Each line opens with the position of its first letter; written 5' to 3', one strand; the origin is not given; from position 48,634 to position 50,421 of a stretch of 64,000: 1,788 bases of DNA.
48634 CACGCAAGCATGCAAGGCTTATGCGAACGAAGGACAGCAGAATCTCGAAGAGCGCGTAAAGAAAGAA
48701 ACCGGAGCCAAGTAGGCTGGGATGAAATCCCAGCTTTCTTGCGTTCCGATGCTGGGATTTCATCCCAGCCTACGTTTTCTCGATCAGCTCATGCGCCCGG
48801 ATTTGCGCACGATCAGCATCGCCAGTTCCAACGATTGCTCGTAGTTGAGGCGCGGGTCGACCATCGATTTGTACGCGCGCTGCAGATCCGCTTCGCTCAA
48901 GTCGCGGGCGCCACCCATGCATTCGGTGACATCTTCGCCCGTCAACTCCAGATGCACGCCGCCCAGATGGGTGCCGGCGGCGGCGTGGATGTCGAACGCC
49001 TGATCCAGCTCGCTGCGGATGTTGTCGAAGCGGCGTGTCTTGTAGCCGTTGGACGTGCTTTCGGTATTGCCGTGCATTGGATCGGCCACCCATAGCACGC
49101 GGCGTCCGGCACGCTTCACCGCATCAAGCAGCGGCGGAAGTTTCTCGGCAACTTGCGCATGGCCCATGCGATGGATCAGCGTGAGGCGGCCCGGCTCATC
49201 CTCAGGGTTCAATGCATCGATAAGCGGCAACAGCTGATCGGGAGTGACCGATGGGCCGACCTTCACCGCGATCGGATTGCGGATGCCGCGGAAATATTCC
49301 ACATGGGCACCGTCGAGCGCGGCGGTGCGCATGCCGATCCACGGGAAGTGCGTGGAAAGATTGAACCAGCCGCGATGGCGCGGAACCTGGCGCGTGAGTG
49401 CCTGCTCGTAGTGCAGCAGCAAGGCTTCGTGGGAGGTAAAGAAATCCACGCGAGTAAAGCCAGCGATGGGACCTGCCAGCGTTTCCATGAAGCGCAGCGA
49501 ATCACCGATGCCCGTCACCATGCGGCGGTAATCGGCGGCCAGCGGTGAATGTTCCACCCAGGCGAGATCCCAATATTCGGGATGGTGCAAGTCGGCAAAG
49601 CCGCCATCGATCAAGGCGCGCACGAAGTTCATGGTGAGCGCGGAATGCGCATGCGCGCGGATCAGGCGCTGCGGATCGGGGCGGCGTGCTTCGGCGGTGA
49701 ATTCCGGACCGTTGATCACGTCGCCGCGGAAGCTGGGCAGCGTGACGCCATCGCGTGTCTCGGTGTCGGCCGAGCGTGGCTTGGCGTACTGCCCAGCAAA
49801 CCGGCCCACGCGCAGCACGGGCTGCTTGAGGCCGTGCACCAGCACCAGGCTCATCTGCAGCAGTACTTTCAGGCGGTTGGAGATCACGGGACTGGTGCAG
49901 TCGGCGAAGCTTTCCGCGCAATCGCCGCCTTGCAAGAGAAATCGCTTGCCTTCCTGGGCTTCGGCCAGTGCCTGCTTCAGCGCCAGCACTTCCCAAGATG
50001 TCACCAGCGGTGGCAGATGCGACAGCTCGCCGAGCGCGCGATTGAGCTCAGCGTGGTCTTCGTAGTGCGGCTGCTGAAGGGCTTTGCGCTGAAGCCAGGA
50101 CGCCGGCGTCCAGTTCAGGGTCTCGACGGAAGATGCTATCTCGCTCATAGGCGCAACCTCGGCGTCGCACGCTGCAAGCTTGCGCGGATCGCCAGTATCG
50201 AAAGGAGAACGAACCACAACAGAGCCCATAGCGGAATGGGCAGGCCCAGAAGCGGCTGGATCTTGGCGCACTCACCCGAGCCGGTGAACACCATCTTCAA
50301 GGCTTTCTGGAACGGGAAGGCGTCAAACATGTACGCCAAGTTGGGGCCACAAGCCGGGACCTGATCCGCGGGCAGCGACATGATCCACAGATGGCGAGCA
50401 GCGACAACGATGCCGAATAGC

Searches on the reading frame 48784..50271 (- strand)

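Call 84: search_protein_families(library=pfam, proteins=[window:48784-50271:-], max_evalue=0.001)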
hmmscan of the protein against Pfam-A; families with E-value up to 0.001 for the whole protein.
window:48784-50271:- (495 aa): 1 family
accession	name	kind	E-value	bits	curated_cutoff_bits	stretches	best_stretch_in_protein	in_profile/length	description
PF01474.22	DAHP_synth_2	-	1.4e-193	643.8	27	1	54-487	1-437/438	Class-II DAHP synthetase family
